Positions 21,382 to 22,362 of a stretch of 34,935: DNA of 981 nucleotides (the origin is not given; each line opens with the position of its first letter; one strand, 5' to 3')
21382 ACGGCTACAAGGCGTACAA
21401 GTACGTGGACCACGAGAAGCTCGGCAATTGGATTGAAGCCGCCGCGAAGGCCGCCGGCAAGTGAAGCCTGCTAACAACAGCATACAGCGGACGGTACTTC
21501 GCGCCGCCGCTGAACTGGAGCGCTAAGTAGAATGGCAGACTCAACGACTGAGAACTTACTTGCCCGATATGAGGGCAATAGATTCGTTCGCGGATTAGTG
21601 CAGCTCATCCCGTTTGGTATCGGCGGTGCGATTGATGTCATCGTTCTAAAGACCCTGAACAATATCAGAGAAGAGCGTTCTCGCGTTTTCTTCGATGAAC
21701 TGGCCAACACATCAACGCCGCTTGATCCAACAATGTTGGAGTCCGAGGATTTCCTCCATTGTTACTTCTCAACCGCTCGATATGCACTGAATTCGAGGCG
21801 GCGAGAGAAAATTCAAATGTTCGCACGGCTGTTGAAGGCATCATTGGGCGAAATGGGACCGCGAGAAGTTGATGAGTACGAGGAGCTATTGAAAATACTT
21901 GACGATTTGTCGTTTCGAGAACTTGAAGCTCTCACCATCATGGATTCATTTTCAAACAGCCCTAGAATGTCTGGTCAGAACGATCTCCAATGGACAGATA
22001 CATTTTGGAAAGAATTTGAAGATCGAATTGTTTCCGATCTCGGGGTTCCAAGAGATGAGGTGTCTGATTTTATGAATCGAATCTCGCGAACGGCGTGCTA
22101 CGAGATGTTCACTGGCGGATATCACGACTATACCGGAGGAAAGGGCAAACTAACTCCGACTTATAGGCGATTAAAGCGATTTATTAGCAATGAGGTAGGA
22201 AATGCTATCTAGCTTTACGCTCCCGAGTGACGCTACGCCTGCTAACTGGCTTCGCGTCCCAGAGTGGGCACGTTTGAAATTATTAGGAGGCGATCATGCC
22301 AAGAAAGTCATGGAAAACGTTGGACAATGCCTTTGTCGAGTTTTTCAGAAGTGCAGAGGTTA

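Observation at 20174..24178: Cassette 3: three ThsB-type TIR-like genes with a Zn-finger protein, a multi-TM protein, an unknown 226-aa protein and a HEPN protein, but no ThsA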

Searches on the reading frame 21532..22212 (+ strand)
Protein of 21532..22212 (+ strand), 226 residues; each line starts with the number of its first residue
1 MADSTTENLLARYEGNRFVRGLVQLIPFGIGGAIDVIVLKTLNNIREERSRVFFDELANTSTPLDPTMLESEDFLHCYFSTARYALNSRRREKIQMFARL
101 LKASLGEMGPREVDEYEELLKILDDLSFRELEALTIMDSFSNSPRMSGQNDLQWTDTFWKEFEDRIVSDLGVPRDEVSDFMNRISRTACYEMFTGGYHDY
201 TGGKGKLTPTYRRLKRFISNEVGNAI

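Call 3: search_protein_families(library=pfam, proteins=[window:21532-22212:+], max_evalue=1)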
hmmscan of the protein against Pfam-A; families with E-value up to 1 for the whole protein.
window:21532-22212:+ (226 aa): 0 families

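Call 4: search_protein_families(library=padloc, proteins=[window:21532-22212:+], max_evalue=1)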
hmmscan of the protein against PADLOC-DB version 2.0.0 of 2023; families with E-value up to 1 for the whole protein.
window:21532-22212:+ (226 aa): 0 families

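Call 7: search_protein_families(library=ncbifam, proteins=[window:21532-22212:+], max_evalue=1)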
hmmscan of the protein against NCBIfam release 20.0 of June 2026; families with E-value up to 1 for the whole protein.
window:21532-22212:+ (226 aa): 0 families

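Call 10: find_encoding_contigs(protein=window:21532-22212:+, flank=10000, max_places=10)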
Protein window:21532-22212:+ (226 aa): 2 contigs read that carry it; 1 place shown.
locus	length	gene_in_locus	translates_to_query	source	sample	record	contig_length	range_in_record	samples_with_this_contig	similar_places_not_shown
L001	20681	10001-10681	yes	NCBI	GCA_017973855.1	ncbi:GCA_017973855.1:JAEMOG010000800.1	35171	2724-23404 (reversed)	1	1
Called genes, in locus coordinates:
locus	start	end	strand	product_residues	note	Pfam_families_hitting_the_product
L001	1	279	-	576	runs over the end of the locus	PF13175:AAA_15, PF13304:AAA_21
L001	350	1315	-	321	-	PF03372:Exo_endo_phos, PF19580:Exo_endo_phos_3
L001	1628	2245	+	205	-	-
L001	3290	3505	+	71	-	-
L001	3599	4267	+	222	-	PF01582:TIR (weak), PF13676:TIR_2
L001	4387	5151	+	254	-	PF08980:DUF1883, PF01582:TIR, PF13676:TIR_2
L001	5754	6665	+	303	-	-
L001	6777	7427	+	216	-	-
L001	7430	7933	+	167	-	PF14015:DUF4231 (weak)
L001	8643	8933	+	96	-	-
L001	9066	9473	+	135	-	-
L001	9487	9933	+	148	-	PF08937:ThsB_TIR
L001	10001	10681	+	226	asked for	-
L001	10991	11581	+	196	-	PF08937:ThsB_TIR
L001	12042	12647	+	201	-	PF18735:HEPN_RiboL-PSP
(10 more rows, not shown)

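Call 11: find_homologous_proteins(query=window:21532-22212:+, max_evalue=0.001)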
Query window:21532-22212:+ (226 aa): 261 proteins with E <= 0.001 among 531 candidates; the best 120 are listed.
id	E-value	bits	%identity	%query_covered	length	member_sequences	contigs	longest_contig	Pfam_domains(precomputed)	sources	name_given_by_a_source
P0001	7.4e-131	453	89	100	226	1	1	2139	-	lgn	-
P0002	2.0e-130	451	88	100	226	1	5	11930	-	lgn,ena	-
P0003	1.6e-127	442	87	100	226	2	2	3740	-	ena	-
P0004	3.1e-122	424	81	100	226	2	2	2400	-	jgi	-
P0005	6.5e-122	423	84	98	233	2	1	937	-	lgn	-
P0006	2.3e-121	421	83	100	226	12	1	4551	-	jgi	-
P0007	1.2e-118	413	83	98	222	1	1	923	-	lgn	-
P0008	1.4e-118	412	82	100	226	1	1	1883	-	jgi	jgi:CRISPR/Cas system CSM-associated protein Csm2 small subunit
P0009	7.5e-118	410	80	100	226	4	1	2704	-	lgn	-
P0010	1.7e-117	409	81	97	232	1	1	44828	-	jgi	jgi:hypothetical protein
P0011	2.0e-117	409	81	97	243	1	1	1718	-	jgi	jgi:hypothetical protein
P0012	1.6e-116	406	79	100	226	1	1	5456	-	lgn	-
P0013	1.8e-115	402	80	97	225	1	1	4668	-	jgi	jgi:hypothetical protein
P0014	5.1e-115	401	80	97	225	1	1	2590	-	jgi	jgi:hypothetical protein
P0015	1.8e-114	399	80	97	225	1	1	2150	-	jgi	jgi:hypothetical protein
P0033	4.6e-100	352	69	98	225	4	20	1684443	-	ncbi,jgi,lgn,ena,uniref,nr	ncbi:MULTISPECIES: hypothetical protein [unclassified Thiobacillus]|uniref:hypothetical protein n=1 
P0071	6.9e-84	299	62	96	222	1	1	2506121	-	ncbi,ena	-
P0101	1.0e-78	282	58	97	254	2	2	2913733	-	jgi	jgi:hypothetical protein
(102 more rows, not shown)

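Call 12: find_encoding_contigs(protein=P0033, flank=6000, max_places=4)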
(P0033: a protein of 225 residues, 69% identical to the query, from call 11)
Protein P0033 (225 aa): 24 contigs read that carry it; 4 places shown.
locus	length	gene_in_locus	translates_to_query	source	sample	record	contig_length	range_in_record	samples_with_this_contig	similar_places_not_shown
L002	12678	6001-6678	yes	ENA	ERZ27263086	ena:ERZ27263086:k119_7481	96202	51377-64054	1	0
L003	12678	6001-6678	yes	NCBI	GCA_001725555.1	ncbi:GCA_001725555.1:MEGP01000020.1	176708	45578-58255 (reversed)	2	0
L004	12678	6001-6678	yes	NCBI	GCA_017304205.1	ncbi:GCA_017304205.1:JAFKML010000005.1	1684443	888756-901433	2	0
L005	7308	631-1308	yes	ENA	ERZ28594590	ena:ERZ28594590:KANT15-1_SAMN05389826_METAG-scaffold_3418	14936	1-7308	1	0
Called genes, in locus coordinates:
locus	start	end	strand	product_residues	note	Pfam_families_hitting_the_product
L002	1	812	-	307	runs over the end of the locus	PF01379:Porphobil_deam, PF03900:Porphobil_deamC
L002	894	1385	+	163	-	PF13899:Thioredoxin_7, PF13098:Thioredoxin_2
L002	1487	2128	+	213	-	PF00072:Response_reg, PF00196:GerE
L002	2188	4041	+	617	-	PF00512:HisKA, PF02518:HATPase_c, PF00072:Response_reg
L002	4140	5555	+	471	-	PF01225:Mur_ligase, PF08245:Mur_ligase_M, PF02875:Mur_ligase_C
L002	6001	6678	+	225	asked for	-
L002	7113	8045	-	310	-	PF00126:HTH_1, PF03466:LysR_substrate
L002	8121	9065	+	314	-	PF00892:EamA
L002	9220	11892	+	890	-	PF08447:PAS_3, PF00990:GGDEF, PF00563:EAL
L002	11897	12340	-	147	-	PF21291:CYNS_N, PF02560:Cyanate_lyase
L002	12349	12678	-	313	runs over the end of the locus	PF00005:ABC_tran, PF13304:AAA_21 (faint)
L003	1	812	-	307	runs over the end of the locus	PF01379:Porphobil_deam, PF03900:Porphobil_deamC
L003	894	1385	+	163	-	PF13899:Thioredoxin_7, PF13098:Thioredoxin_2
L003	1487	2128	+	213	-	PF00072:Response_reg, PF00196:GerE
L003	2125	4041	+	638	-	PF00512:HisKA, PF02518:HATPase_c, PF00072:Response_reg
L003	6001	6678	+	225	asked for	-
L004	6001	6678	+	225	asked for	-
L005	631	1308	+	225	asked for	-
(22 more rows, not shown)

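Call 13: find_encoding_contigs(protein=P0071, flank=6000, max_places=3)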
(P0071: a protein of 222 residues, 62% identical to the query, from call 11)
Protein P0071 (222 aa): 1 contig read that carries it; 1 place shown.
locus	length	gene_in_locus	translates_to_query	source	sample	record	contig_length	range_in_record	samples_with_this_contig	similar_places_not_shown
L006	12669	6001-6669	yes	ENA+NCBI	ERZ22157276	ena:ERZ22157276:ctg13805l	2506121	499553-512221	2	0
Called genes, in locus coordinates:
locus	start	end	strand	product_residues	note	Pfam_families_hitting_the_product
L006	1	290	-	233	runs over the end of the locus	PF08220:HTH_DeoR, PF00455:DeoRC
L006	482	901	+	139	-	PF04266:ASCH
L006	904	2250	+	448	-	PF00483:NTP_transferase, PF01128:IspD, PF12804:NTP_transf_3, PF25084:LbH_EIF2B (weak), PF00132:Hexapep, PF14602:Hexapep_2 (faint), PF25087:GMPPB_C (weak), PF00132:Hexapep (weak)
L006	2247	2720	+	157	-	PF28469:DUF8410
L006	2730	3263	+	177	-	-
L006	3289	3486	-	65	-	PF10049:DUF2283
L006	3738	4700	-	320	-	PF13495:Phage_int_SAM_4, PF00589:Phage_integrase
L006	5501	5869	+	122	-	-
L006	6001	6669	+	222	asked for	-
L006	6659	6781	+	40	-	-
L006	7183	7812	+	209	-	-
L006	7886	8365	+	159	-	-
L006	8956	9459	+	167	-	-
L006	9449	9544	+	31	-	-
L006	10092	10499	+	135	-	PF03061:4HBT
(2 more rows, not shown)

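Call 14: find_encoding_contigs(protein=P0101, flank=6000, max_places=3)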
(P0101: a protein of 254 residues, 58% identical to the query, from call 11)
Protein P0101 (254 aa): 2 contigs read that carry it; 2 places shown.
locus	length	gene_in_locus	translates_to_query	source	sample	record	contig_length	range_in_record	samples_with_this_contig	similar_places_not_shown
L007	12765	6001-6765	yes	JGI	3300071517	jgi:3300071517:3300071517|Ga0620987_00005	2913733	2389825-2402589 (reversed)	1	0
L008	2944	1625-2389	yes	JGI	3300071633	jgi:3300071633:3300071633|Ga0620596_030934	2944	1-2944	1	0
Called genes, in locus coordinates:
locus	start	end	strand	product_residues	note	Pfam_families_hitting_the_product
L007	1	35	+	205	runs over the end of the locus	PF00595:PDZ, PF13180:PDZ_2, PF17820:PDZ_6 (weak)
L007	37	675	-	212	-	PF00702:Hydrolase, PF12710:HAD, PF13419:HAD_2, PF13242:Hydrolase_like (weak)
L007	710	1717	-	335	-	PF00814:TsaD, PF22521:HypF_C_2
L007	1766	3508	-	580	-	PF00999:Na_H_Exchanger, PF02254:TrkA_N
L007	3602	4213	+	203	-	PF00929:RNase_T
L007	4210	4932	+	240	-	PF27324:MjaV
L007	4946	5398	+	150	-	PF01325:Fe_dep_repress, PF13412:HTH_24 (weak), PF13518:HTH_28 (faint), PF01047:MarR (weak), PF01978:TrmB (faint), PF02742:Fe_dep_repr_C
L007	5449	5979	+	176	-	-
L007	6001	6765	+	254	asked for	-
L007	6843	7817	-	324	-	-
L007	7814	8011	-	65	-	-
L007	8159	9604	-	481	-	PF00772:DnaB, PF20307:divDNAB (faint), PF13481:AAA_25 (weak), PF03796:DnaB_C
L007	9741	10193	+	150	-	PF02580:Tyr_Deacylase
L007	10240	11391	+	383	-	PF00988:CPSase_sm_chain, PF00117:GATase, PF07722:Peptidase_C26 (weak)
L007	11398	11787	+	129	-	PF13366:PDDEXK_3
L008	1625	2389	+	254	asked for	-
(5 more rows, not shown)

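Call 72: search_solved_structures(query=A3, max_evalue=10)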
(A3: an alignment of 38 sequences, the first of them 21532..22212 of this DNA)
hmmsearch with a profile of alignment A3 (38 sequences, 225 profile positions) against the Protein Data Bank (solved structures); distinct sequences matched with E-value up to 10: 0.

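Call 73: search_protein_families(library=phrogs, proteins=[window:21532-22212:+], max_evalue=0.1)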
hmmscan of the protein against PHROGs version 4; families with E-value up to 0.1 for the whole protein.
window:21532-22212:+ (226 aa): 0 families

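Call 79: predict_structure(alignment_id=A3)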
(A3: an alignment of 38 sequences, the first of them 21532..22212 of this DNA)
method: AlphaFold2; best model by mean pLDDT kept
length: 226 residues; sequences in the alignment: 38
mean_pLDDT: 81.8   pTM: 0.77
mean pLDDT of the five models: 81.8, 80.6, 79.9, 76.2, 58.9
residues with pLDDT >= 90: 94; 70-90: 82; 50-70: 37; < 50: 13
segments of 3 or more residues with pLDDT < 50: 29-34, 222-226
pLDDT, mean of each block of 10 residues (from residue 1): 64 73 58 54 83 86 73 89 92 94 85 92 95 95 87 90 96 93 86 66 85 89 41
secondary structure, 60 per line:
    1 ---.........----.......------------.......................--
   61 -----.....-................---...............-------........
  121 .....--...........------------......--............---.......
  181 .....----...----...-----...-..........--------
elements in order: H4-12 H17-23 H36-58 H66-70 H72-87 H91-105 H113-125 H128-138 H151-156 H159-170 H174-185 E190-192 E205-207 H209-218

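Call 83: fold_search(model_id=the predicted structure, library=pdb)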
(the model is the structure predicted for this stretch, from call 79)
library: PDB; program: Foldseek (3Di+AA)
matches with E <= 10: 55; with E <= 0.001: 0
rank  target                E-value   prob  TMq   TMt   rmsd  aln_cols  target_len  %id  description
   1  6n4n_C                1.6e+00  0.08  0.15  0.17  17.7       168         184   15  Crystal structure of the designed protein DNCR2/danoprevir/NS3a complex (released 2019-09-11)
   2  5vju                  2.4e+00  0.07  0.15  0.17  22.5       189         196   10  De Novo Photosynthetic Reaction Center Protein Variant Equipped with His-Tyr H-bond, Heme B, and Cd(II) ions (released 2018-04-25)
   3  9dd0_C                2.6e+00  0.13  0.25  0.22  15.9       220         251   14  Designed allosteric facilitated dissociation switch AS1 in complex state TH with methylated lysines, crystal #2 (released 2025-08-20)
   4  7p0m_D                3.0e+00  0.03  0.13  0.07  16.3       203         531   14  Human mitochondrial Lon protease with substrate in the ATPase and protease domains (released 2021-08-11)
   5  9cc3_B                3.6e+00  0.02  0.13  0.07  17.3       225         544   12  Human Mitochondrial LONP1 Stall State + casein (released 2024-08-07)
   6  5vjs                  4.0e+00  0.04  0.14  0.16  21.8       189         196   10  De Novo Photosynthetic Reaction Center Protein Equipped with Heme B, a synthetic Zn porphyrin, and Zn(II) cations (released 2018-04-25)
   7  2fsh_A                4.2e+00  0.04  0.16  0.07  28.3       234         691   15  Complex SecA:AMP-PNP from Escherichia coli (released 2007-01-16)
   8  8a1g_C                4.4e+00  0.04  0.16  0.18  23.8       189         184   10  Structure of the SNX1-SNX5 complex (released 2023-06-14)
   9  1w36_C                4.4e+00  0.03  0.16  0.05  20.1       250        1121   12  RecBCD:DNA complex (released 2004-11-04)
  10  5j0l_A                4.6e+00  0.06  0.14  0.23  20.3       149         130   12  De novo design of protein homo-oligomers with modular hydrogen bond network-mediated specificity (released 2016-07-06)
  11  3pbl_B                4.8e+00  0.02  0.11  0.07  20.9       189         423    9  Structure of the human dopamine D3 receptor in complex with eticlopride (released 2010-11-03)
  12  3peu_B                5.6e+00  0.03  0.17  0.14  18.1       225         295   10  S. cerevisiae Dbp5 L327V C-terminal domain bound to Gle1 H337R and IP6 (released 2011-03-23)
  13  2y1m_C                5.6e+00  0.02  0.13  0.10  16.5       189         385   15  Structure of native c-Cbl (released 2012-01-18)
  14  9dd1_A                5.8e+00  0.07  0.23  0.21  16.4       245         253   12  Designed allosteric facilitated dissociation switch AS1 in complex state THE with methylated lysines (released 2025-08-20)
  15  3pev_B                6.1e+00  0.02  0.16  0.13  17.4       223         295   11  S. cerevisiae Dbp5 L327V C-terminal domain bound to Gle1 and IP6 (released 2011-03-23)
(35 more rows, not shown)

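Call 106: fold_search(model_id=the predicted structure, library=viral)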
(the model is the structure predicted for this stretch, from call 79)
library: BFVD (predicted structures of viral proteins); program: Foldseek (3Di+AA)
matches with E <= 10: 68; with E <= 0.001: 0
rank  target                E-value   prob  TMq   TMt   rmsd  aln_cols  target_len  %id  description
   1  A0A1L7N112            6.0e-01  0.08  0.14  0.13  26.6       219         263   12  Uncharacterized protein [Ralstonia phage RP12]
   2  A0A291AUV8            1.2e+00  0.60  0.33  0.32   6.8       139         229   13  (no name in the UniProt tables at hand)
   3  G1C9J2                1.5e+00  0.06  0.15  0.05  24.5       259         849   14  (no name in the UniProt tables at hand)
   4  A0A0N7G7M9            1.6e+00  0.02  0.11  0.05  23.9       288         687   12  AAA+ family ATPase [Chrysochromulina ericina virus CeV-01B]
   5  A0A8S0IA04            1.6e+00  0.09  0.21  0.21  12.7       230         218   13  (no name in the UniProt tables at hand)
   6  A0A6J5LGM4            2.0e+00  0.04  0.14  0.14  17.4       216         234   12  Uncharacterized protein [uncultured Caudovirales phage]
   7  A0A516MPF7            2.5e+00  0.03  0.12  0.06  17.7       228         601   13  (no name in the UniProt tables at hand)
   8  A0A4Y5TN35            2.6e+00  0.09  0.19  0.26  14.7       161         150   14  (no name in the UniProt tables at hand)
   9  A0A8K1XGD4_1          2.9e+00  0.06  0.16  0.05  17.9       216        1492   12  (no name in the UniProt tables at hand)
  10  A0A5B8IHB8            3.0e+00  0.05  0.18  0.10  18.4       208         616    7  GmrSD restriction endonucleases C-terminal domain-containing protein [Mimiviridae sp. ChoanoV1]
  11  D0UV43                3.2e+00  0.03  0.15  0.06  22.4       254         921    7  Putative serine protease [Human astrovirus-6]
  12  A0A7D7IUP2            3.7e+00  0.06  0.17  0.13  15.3       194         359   15  (no name in the UniProt tables at hand)
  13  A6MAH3                3.7e+00  0.03  0.12  0.16  19.4       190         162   12  Gp108 [Lactococcus phage KSY1]
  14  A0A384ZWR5            3.8e+00  0.03  0.13  0.17  15.6       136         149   13  Uncharacterized protein [Dickeya phage vB_DsoM_JA13]
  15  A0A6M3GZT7            4.0e+00  0.02  0.12  0.12  19.8       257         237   10  P2 (Fragment) [Fijivirus sp.]
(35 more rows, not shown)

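Call 115: search_dna_similar(query=window:21532-22212:+, collection=plasmids, mode=protein, max_evalue=0.001, max_rows=15)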
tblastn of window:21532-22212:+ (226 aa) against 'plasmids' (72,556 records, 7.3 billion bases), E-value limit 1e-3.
Records with a match: 1; places in all: 1; records where one place covers at least 80% of the query: 1.
Best place of each record, by identity: <60% 1.
By first word of the organism name: Moraxella 1.
By predicted mobility (MOB-suite, as given by PLSDB): mobilizable 1.
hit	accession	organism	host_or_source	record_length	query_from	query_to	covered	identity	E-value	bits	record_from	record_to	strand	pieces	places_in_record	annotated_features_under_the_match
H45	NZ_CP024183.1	Moraxella osloensis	Homo sapiens,single cell,skin swab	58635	13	218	91%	37.1%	9e-36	140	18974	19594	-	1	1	hypothetical protein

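Call 117: get_annotated_region(hit=H45, flank=4000)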
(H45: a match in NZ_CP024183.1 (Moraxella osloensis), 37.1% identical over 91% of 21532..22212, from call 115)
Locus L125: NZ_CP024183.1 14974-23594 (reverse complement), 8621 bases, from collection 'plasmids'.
description: Moraxella osloensis strain KSH plasmid p3, complete sequence
organism: Moraxella osloensis (NCBI taxid 34062)
taxonomy: Bacteria; Pseudomonadota; Gammaproteobacteria; Moraxellales; Moraxellaceae; Moraxella; Moraxella osloensis
host: -; source: Homo sapiens,single cell,skin swab; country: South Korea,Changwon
typing (MOB-suite, as given by PLSDB): mobilizable; replicon rep_cluster_1030; relaxase MOBP
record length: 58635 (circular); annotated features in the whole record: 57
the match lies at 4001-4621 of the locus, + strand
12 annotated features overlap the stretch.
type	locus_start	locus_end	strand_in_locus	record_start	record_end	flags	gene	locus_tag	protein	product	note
CDS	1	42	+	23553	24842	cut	-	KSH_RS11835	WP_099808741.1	gephyrin-like molybdotransferase Glp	-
CDS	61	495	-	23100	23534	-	-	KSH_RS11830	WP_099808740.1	hypothetical protein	-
CDS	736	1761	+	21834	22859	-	moaA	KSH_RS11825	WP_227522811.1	GTP 3',8-cyclase MoaA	-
CDS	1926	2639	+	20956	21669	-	-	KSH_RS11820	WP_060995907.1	MOSC domain-containing protein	-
CDS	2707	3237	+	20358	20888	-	moaB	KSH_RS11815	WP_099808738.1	molybdenum cofactor biosynthesis protein B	GO:0006777 - Mo-molybdopterin cofactor biosynthetic process [Evidence IEA]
CDS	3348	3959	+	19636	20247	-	-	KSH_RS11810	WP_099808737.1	molybdenum cofactor guanylyltransferase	-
CDS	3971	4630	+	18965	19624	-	-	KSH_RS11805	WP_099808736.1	hypothetical protein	-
CDS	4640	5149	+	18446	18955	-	moaC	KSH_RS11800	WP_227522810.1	cyclic pyranopterin monophosphate synthase MoaC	GO:0006777 - Mo-molybdopterin cofactor biosynthetic process [Evidence IEA]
CDS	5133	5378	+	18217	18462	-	moaD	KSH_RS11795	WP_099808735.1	molybdopterin converting factor subunit 1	GO:0006777 - Mo-molybdopterin cofactor biosynthetic process [Evidence IEA]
CDS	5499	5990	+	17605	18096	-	-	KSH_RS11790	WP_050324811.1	molybdenum cofactor biosynthesis protein MoaE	-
CDS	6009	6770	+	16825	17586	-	-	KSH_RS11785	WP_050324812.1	sulfite exporter TauE/SafE family protein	GO:0006810 - transport [Evidence IEA]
CDS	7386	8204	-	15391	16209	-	-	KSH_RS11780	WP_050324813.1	hypothetical protein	-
